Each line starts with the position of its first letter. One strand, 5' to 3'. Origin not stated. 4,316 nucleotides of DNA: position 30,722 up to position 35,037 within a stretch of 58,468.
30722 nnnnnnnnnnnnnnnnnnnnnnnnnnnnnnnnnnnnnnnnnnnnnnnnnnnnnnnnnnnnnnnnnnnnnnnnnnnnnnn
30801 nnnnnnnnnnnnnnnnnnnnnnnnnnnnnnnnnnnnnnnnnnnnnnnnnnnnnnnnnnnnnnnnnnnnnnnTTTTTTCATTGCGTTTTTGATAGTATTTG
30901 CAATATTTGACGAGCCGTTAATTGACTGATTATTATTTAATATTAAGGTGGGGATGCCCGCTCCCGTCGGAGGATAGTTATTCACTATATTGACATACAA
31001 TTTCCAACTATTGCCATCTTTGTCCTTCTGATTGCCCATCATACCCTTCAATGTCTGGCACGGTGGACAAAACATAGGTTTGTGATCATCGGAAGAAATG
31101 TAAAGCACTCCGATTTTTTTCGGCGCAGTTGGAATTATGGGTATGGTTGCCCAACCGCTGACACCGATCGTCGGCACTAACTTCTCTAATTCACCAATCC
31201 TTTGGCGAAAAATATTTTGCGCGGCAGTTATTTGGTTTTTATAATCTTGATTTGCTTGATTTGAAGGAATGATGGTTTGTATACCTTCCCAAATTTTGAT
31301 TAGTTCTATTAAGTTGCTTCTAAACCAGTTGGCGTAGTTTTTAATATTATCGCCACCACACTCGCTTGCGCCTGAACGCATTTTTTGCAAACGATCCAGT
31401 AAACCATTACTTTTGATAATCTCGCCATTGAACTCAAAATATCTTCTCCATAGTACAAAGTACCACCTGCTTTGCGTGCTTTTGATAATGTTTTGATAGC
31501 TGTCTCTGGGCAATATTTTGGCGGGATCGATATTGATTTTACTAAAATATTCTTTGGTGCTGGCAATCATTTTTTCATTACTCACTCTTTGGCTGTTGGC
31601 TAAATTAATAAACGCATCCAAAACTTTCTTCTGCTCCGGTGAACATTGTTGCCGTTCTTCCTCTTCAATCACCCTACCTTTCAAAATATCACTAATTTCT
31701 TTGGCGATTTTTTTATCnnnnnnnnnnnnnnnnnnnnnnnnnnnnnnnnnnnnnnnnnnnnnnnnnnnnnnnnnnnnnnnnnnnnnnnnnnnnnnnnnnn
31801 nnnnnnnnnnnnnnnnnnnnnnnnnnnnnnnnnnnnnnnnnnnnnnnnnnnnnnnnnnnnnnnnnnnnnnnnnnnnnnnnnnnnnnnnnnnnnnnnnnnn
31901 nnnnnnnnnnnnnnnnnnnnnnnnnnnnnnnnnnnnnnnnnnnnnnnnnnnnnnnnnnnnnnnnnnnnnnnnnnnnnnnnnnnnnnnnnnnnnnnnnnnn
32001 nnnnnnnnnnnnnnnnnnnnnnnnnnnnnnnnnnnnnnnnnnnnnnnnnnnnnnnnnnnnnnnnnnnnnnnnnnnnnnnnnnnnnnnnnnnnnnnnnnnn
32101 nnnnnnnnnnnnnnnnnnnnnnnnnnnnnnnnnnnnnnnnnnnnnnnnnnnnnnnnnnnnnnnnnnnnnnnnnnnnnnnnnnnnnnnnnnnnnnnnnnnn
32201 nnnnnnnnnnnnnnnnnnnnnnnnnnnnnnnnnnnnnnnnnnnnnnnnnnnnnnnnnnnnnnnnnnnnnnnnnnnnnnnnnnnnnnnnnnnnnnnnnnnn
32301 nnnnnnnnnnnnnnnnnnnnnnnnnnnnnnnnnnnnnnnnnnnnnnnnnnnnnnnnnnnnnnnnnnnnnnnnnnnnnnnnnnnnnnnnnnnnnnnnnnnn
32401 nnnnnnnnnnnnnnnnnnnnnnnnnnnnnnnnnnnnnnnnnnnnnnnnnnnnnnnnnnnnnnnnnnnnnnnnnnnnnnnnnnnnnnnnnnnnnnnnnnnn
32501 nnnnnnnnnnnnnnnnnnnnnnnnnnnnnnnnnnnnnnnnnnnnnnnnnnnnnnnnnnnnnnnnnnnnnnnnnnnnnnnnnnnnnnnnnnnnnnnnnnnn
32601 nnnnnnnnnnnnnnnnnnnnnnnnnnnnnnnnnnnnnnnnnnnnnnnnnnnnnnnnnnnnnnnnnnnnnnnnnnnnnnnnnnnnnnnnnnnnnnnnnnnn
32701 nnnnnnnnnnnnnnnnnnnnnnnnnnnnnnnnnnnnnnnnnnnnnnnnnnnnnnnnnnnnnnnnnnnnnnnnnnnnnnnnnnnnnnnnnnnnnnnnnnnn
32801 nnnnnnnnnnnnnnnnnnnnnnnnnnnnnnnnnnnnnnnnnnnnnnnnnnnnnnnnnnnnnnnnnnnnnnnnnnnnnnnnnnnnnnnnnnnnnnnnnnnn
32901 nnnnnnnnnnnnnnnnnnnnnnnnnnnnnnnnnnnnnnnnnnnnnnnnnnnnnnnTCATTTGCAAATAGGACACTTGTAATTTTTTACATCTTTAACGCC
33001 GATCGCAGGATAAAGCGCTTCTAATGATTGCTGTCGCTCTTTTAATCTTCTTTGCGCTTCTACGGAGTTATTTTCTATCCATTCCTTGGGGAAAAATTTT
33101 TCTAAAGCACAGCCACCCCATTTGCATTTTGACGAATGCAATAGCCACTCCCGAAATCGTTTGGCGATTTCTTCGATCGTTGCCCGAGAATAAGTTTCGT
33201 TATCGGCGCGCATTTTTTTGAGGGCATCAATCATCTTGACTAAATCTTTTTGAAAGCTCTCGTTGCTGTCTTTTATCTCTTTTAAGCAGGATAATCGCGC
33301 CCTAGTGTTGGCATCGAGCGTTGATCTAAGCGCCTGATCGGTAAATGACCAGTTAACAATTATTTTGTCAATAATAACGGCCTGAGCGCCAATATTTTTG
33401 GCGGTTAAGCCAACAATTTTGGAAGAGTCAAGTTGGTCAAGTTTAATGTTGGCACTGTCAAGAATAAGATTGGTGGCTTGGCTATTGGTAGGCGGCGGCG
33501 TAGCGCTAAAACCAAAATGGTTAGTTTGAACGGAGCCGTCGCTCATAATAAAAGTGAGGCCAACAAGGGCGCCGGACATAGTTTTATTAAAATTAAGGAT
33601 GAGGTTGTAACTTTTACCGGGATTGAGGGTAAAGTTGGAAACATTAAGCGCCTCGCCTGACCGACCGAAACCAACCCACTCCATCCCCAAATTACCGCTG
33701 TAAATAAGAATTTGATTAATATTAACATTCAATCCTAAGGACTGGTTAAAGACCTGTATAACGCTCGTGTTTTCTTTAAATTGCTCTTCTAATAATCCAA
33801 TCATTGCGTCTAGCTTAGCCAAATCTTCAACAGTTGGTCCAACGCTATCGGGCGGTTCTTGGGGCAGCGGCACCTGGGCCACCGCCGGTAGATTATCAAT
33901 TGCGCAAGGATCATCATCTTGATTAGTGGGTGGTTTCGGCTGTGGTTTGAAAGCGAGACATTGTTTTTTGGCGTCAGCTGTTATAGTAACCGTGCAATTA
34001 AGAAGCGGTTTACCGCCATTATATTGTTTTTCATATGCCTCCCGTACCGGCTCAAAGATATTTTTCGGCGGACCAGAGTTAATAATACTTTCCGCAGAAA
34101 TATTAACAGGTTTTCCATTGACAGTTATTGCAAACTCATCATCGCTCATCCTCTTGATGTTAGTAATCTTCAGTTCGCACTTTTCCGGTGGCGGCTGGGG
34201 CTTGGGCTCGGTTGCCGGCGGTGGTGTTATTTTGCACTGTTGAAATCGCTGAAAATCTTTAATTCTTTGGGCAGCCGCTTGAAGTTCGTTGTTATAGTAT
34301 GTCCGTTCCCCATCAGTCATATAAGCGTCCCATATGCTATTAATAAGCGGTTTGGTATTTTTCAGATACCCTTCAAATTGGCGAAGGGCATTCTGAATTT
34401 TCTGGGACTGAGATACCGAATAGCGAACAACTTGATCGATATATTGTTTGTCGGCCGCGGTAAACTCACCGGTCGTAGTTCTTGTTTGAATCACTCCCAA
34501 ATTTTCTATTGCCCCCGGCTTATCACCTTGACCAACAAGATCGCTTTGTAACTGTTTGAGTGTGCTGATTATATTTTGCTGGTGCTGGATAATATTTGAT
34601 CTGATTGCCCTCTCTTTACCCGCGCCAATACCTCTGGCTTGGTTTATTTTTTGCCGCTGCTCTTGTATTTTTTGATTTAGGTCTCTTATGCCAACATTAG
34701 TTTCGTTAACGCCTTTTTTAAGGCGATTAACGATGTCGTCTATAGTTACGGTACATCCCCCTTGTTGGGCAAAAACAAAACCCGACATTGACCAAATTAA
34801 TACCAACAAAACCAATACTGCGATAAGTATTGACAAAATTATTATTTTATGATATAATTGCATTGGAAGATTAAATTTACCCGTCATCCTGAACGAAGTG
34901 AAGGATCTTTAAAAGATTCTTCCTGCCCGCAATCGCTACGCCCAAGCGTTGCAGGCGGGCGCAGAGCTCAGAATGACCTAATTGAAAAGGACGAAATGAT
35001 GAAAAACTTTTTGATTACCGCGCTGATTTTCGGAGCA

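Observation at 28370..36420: Translationally coupled operon of five membrane-anchored extracytoplasmic proteins: shared helical module, different enzymatic heads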

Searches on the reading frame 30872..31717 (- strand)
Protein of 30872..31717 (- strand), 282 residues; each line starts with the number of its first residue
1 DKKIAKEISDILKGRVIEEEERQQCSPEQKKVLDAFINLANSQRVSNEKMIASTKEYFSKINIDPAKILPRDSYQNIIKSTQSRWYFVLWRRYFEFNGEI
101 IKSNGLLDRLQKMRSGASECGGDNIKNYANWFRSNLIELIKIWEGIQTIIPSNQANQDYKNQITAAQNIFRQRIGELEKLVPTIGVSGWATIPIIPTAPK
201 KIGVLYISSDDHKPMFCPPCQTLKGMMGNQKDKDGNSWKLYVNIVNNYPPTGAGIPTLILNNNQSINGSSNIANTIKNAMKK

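Call 87: predict_structure(alignment_id=A8)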
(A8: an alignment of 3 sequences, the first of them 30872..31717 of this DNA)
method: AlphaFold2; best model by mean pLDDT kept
length: 282 residues; sequences in the alignment: 3
mean_pLDDT: 60.6   pTM: 0.55
mean pLDDT of the five models: 60.6, 58.8, 56.6, 45.2, 45.1
residues with pLDDT >= 90: 10; 70-90: 124; 50-70: 29; < 50: 119
segments of 3 or more residues with pLDDT < 50: 15-22, 67-78, 185-282
pLDDT, mean of each block of 10 residues (from residue 1): 76 53 72 91 84 72 53 47 65 78 83 83 79 81 72 74 85 85 53 31 32 38 35 37 29 33 38 41 33
secondary structure, 60 per line:
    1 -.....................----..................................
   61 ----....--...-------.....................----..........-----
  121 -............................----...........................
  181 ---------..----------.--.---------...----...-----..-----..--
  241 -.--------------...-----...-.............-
elements in order: H2-22 H27-60 H65-68 H81-101 H106-115 H122-149 H154-180 E215-217 E222-224 E257-259 E265-267 H269-281
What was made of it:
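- Tried and rejected: With only three paralogue rows, tail confidence was too low (call 87).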

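Call 91: fold_search(model_id=the predicted structure, library=pdb)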
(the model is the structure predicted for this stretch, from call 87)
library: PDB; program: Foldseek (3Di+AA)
matches with E <= 10: 457; with E <= 0.001: 0
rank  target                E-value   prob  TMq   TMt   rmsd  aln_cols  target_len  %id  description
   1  7zg0_A                2.9e-01  0.87  0.29  0.45   9.7       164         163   12  Murine IL-27 in complex with IL-27Ra and a non-competing Nb (released 2022-11-02)
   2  5z8u_A                2.9e-01  0.18  0.17  0.24  20.0       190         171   17  Human mitochondrial ferritin mutant - C102A/C130A (released 2019-02-06)
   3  7zg0_B                3.6e-01  0.82  0.28  0.45   9.7       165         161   12  Murine IL-27 in complex with IL-27Ra and a non-competing Nb (released 2022-11-02)
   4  8xwb                  3.7e-01  0.41  0.21  0.32  20.4       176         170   15  Crystal structure of dinitrosyl iron units binding with human heavy chain Ferritin (released 2024-12-11)
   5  7ke3_A                3.7e-01  0.30  0.20  0.30  19.5       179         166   17  Heavy chain ferritin with C-terminal EBNA1 epitope (released 2021-09-01)
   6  1yo7_A                4.9e-01  0.89  0.30  0.58   4.9       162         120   10  Re-engineering topology of the homodimeric ROP protein into a single-chain 4-helix bundle (released 2005-02-15)
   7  6z6u_1                4.9e-01  0.23  0.19  0.28  19.5       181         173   16  1.25 A structure of human apoferritin obtained from Titan Mono-BCOR microscope (released 2020-06-24)
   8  7o63                  4.9e-01  0.20  0.18  0.27  20.1       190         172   17  High resolution crystal structure of human mitochondrial ferritin (hMTF) (released 2021-10-13)
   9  3es3                  5.1e-01  0.28  0.20  0.30  19.0       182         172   14  Directing Noble Metal Ion Chemistry within a Designed Ferritin Protein. The Complex with Gold ions. Ferritin H8-H9x Muta (released 2008-10-21)
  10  7ke5_C                5.4e-01  0.35  0.21  0.33  20.6       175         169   14  Heavy chain ferritin with N-terminal EBNA1 epitope (released 2021-09-01)
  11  1key_A                5.7e-01  0.08  0.13  0.16  22.6       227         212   13  Crystal Structure of Mouse Testis/Brain RNA-binding Protein (TB-RBP) (released 2002-07-03)
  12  2fg8_A                6.0e-01  0.28  0.19  0.29  19.6       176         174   11  Structure of Human Ferritin L Chain (released 2006-07-04)
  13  3af9                  6.0e-01  0.25  0.19  0.29  19.8       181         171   14  Crystal Structure of Pd(allyl)/apo-C48AFr (released 2010-08-11)
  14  7k26_A                6.0e-01  0.14  0.17  0.24  19.6       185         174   16  Crystal structure of Human H-chain Ferritin variant infused with Sodium Acrylate (released 2020-11-11)
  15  8k7t_B                6.3e-01  0.33  0.20  0.33  10.1       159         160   12  Mouse Fc epsilon RI in complex with mIgE Fc (released 2024-07-17)
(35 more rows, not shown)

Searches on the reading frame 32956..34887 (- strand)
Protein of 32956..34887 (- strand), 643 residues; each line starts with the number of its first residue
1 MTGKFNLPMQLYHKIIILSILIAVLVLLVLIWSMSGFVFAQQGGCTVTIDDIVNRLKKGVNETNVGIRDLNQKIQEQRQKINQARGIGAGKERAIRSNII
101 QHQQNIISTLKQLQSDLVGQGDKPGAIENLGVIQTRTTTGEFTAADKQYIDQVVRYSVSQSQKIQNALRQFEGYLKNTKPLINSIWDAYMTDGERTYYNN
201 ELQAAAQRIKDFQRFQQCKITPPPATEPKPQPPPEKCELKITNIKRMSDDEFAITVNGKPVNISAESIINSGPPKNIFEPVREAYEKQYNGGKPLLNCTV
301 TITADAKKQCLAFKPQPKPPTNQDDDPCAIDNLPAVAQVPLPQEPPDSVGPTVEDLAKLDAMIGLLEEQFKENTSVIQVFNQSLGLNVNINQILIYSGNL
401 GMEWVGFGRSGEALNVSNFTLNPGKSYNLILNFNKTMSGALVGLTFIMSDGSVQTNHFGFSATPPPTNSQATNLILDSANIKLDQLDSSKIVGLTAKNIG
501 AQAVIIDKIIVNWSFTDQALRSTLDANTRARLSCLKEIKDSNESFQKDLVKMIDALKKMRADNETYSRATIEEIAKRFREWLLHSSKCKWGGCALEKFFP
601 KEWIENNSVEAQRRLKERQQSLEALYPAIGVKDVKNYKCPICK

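Call 3: search_protein_families(library=pfam, proteins=[window:32956-34887:-], max_evalue=1)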
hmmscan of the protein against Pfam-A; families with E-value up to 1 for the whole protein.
window:32956-34887:- (643 aa): 4 families
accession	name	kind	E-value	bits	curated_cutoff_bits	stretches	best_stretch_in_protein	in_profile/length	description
PF13624.11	SurA_N_3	-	0.037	14.3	27.2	1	13-95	9-79/162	SurA-like N-terminal domain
PF05859.17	Mis12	-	0.051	13.8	25.7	1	68-176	115-200/231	Mis12 protein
PF23997.1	DUF7315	-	0.077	13.9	27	1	7-29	5-27/102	Domain of unknown function (DUF7315)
PF12917.13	YfbR-like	-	0.21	11.7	25.9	0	530-563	137-170/182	5'-deoxynucleotidase YfbR-like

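Call 4: search_protein_families(library=ncbifam, proteins=[window:32956-34887:-], max_evalue=1)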
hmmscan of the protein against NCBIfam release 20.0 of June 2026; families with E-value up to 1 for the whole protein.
window:32956-34887:- (643 aa): 2 families
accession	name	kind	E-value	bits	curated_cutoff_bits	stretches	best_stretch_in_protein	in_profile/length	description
NF042953.1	Hhe_antiphage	equivalog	0.0037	14.7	2000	1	64-213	859-1006/1797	DUF4011 domain-containing anti-phage protein Hhe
TIGR02131.1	phaP_Bmeg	equivalog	0.82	9.6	109.3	0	505-576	9-77/165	polyhydroxyalkanoic acid inclusion protein PhaP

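Call 13: search_protein_families(library=phrogs, proteins=[window:32956-34887:-], max_evalue=1)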
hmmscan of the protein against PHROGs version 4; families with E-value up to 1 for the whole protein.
window:32956-34887:- (643 aa): 5 families
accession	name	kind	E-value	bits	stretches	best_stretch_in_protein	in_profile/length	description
phrog_21153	-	unknown function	0.019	16.3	1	40-83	9-55/84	-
phrog_214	-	lysis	0.12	13.2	1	14-106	9-85/176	Rz-like spanin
phrog_18474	-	other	0.12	11.2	1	418-519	226-331/929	hydrolase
phrog_1034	-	unknown function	0.14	13.3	0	538-569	10-41/106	-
phrog_26983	-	unknown function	0.24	12.3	1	540-594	8-64/86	-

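Call 14: search_protein_families(library=padloc, proteins=[window:32956-34887:-], max_evalue=1)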
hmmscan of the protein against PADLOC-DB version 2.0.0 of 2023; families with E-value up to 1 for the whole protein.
window:32956-34887:- (643 aa): 0 families

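Call 94: search_solved_structures(query=window:32956-34887:-, max_evalue=1)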
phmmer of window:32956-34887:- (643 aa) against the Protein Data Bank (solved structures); distinct sequences matched with E-value up to 1: 0.
